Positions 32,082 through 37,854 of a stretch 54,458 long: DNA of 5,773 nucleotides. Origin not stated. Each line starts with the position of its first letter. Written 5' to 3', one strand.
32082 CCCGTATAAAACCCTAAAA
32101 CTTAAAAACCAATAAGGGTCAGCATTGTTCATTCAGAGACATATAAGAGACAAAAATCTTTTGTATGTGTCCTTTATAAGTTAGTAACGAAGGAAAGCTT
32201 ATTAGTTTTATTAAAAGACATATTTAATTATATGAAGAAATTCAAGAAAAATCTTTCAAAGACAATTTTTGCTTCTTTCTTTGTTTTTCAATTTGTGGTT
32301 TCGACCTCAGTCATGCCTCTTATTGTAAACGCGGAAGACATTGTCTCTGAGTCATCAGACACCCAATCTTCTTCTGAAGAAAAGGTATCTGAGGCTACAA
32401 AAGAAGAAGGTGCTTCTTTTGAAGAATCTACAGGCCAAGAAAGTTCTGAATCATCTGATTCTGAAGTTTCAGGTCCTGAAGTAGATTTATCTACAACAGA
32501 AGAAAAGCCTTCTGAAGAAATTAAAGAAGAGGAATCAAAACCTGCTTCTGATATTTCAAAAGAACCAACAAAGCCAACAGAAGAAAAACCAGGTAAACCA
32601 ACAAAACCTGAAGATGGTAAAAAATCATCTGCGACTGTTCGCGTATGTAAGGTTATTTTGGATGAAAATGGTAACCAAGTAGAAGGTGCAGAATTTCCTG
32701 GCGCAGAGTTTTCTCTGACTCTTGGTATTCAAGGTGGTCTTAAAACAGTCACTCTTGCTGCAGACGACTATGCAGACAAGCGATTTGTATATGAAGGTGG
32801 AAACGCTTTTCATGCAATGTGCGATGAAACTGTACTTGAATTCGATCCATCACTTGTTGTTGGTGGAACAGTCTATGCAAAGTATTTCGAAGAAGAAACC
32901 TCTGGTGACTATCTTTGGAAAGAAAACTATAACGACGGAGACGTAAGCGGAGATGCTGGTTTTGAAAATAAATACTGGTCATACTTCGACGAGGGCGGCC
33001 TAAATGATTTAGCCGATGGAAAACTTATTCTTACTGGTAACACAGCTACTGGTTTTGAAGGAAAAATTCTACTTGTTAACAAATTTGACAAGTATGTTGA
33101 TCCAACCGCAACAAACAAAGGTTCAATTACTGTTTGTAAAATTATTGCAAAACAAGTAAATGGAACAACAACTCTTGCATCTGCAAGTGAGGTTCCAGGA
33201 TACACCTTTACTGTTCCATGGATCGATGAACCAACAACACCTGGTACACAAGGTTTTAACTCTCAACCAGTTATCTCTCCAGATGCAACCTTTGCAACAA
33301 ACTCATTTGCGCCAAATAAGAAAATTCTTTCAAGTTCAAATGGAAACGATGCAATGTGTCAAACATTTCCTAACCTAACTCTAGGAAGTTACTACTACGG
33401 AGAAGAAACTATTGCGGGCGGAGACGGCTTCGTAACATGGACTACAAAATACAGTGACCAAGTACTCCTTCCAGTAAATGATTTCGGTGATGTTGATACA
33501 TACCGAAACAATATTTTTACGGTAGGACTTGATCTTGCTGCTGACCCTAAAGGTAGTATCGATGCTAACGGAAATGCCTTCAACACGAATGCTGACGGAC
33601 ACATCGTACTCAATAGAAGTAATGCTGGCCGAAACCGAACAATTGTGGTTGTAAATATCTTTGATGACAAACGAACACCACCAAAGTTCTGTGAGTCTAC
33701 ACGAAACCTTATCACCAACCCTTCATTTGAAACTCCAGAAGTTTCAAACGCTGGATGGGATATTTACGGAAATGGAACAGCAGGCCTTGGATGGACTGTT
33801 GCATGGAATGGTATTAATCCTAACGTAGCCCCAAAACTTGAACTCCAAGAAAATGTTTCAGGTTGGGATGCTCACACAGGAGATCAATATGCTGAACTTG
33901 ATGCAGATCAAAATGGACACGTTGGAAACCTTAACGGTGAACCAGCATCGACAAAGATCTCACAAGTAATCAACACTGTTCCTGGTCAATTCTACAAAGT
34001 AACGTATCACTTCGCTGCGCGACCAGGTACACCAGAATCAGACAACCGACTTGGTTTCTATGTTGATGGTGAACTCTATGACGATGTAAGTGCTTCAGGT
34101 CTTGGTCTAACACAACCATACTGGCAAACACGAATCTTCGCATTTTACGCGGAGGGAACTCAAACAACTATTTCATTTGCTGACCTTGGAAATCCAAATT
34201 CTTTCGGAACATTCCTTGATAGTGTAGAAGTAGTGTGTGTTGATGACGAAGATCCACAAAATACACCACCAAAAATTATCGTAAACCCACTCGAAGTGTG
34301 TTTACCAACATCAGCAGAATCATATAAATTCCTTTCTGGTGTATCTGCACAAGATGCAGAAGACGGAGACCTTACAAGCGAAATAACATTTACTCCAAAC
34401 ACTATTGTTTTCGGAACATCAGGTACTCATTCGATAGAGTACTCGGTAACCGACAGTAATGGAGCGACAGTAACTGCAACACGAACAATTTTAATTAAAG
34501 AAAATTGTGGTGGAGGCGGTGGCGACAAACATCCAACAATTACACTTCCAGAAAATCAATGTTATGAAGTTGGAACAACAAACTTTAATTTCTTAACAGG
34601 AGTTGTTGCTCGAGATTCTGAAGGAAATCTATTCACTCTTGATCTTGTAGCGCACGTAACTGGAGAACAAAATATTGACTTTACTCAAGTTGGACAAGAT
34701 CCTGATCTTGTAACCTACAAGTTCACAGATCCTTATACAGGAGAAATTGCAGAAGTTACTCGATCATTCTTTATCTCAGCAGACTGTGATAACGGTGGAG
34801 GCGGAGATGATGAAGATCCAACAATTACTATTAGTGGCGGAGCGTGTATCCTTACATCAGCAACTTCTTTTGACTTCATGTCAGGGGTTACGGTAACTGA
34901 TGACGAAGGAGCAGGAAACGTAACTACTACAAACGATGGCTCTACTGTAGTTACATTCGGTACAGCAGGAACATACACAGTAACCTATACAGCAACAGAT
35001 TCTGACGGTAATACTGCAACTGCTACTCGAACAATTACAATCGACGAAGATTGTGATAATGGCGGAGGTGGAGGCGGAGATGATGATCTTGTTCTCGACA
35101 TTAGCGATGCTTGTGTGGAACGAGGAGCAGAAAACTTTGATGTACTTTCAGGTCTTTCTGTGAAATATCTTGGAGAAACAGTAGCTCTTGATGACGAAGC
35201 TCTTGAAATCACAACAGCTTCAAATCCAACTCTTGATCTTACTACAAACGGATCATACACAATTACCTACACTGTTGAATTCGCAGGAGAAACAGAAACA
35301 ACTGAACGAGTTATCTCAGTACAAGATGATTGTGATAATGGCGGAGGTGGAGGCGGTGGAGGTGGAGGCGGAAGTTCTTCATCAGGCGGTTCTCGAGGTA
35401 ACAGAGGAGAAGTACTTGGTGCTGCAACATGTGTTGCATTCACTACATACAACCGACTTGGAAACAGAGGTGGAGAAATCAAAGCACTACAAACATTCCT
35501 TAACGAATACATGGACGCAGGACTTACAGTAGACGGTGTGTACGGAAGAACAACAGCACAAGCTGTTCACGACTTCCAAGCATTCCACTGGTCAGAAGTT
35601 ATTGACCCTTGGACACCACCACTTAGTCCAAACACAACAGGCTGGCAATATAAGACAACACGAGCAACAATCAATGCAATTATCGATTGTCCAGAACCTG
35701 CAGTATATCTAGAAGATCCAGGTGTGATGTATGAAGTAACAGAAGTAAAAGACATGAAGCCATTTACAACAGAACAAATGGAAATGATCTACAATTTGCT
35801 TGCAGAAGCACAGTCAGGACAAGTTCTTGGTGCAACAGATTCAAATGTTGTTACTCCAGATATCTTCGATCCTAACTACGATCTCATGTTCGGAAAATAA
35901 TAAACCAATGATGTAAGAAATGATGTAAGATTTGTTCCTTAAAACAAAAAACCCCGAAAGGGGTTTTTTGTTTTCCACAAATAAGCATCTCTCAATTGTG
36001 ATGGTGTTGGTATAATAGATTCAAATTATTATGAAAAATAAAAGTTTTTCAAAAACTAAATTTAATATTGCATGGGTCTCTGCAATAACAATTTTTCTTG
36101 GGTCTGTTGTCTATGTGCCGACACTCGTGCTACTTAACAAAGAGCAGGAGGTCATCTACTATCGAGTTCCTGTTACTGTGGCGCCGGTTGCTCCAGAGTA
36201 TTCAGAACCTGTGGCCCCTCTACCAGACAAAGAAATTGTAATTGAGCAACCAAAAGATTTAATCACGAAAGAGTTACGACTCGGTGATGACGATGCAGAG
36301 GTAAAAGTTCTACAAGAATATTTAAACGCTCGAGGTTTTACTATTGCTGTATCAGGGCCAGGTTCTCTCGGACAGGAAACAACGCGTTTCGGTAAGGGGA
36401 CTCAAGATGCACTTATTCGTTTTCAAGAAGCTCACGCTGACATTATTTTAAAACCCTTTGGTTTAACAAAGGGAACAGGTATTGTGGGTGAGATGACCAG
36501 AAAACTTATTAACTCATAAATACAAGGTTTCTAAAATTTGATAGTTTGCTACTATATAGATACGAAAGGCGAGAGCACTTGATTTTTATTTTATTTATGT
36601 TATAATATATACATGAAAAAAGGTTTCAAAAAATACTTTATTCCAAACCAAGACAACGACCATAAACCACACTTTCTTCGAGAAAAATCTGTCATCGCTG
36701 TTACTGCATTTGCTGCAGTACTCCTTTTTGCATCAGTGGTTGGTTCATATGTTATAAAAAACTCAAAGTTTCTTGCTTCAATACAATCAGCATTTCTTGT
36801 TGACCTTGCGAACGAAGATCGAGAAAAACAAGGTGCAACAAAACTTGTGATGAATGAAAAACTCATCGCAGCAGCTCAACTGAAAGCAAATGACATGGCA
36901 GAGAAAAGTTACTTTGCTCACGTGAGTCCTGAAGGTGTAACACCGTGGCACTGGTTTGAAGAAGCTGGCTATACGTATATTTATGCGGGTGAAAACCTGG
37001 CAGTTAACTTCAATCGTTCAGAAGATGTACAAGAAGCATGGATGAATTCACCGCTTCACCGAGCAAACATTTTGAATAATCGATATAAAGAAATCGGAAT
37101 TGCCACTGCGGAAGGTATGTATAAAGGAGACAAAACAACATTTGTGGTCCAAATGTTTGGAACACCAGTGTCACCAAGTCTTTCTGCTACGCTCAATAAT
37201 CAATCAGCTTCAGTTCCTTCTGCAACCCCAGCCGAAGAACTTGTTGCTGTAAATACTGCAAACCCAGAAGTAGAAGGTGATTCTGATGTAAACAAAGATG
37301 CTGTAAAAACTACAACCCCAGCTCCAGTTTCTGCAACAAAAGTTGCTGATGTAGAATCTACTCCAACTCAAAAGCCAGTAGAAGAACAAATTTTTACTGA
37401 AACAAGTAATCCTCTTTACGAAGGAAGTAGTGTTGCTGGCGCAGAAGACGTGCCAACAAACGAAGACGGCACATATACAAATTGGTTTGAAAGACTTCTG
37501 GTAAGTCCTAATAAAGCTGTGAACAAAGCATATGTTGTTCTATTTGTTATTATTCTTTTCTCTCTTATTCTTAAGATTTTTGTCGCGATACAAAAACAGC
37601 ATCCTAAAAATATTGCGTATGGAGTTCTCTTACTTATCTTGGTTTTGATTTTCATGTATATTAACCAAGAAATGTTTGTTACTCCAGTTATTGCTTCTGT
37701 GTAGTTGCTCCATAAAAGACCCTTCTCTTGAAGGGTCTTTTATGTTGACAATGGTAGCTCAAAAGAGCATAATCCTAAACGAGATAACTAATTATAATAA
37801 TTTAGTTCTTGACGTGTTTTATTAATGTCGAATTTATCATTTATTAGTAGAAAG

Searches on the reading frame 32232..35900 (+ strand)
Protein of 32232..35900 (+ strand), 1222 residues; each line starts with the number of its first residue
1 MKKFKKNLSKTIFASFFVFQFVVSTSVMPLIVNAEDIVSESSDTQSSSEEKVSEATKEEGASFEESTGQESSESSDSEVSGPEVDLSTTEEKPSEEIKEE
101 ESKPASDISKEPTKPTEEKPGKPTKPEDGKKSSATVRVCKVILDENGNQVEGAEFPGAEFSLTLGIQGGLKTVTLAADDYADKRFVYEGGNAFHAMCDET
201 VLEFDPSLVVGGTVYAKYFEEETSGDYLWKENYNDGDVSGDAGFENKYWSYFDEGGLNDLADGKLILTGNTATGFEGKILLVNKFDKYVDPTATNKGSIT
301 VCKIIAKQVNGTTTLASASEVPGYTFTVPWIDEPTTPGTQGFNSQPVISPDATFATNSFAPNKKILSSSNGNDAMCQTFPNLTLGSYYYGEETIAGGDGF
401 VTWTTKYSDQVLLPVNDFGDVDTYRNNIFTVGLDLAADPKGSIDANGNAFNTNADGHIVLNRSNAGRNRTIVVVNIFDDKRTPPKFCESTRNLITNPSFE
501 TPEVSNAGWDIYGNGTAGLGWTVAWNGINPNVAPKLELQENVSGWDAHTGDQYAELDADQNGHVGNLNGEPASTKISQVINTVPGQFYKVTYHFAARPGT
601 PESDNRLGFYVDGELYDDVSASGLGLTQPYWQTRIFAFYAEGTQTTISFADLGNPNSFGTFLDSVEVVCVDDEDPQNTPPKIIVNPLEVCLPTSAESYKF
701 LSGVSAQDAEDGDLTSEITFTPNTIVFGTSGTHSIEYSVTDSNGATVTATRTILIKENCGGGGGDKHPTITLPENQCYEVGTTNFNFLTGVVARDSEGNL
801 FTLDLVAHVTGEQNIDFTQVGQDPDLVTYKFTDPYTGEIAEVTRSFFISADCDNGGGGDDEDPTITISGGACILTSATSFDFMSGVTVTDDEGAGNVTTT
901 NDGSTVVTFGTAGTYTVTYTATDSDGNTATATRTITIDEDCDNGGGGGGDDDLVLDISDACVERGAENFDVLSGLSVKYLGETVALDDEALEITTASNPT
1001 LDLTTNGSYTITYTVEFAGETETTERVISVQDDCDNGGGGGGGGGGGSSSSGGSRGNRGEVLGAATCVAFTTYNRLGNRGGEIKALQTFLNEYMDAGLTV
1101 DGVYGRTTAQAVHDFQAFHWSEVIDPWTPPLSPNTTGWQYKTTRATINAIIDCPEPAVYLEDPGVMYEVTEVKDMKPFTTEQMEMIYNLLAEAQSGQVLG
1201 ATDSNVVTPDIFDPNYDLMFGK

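Call 62: search_protein_families(library=pfam, proteins=[window:32232-35900:+], max_evalue=0.0001)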
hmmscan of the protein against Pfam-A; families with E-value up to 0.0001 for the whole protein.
window:32232-35900:+ (1222 aa): 4 families
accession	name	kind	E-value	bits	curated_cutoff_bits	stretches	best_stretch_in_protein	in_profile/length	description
PF16403.11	Bact_surface_Ig-like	-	4.4e-22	78.3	27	2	875-937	12-71/71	Bacterial surface protein, Ig-like domain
PF04862.18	DUF642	-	1.3e-07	32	27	1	561-667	56-156/157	Protein of unknown function (DUF642)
PF01471.23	PG_binding_1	-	2e-06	28.3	23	1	1079-1119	1-41/57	Putative peptidoglycan binding domain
PF18981.6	InlK_D3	-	5.2e-06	26.9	25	1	876-932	16-69/75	Internalin K domain (D3/D4)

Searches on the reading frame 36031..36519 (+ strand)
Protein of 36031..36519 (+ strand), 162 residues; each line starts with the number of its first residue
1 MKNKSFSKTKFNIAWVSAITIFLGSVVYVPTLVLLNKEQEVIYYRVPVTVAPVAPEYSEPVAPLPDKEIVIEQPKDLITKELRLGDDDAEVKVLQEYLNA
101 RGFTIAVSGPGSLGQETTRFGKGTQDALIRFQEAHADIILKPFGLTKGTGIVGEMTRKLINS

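Call 62: search_protein_families(library=pfam, proteins=[window:36031-36519:+], max_evalue=0.0001)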
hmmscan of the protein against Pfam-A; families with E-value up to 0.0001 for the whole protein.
window:36031-36519:+ (162 aa): 1 family
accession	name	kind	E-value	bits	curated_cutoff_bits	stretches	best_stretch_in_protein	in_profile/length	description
PF01471.23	PG_binding_1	-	6.6e-09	36.3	23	1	88-135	2-41/57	Putative peptidoglycan binding domain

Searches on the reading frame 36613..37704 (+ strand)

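Call 63: search_protein_families(library=pfam, proteins=[window:36613-37704:+], max_evalue=0.0001)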
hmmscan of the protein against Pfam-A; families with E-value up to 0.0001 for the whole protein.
window:36613-37704:+ (363 aa): 1 family
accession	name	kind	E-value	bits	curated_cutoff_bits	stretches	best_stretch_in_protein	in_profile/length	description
PF00188.32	CAP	-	7.5e-18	65.9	21.1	1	64-182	2-117/117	Cysteine-rich secretory protein family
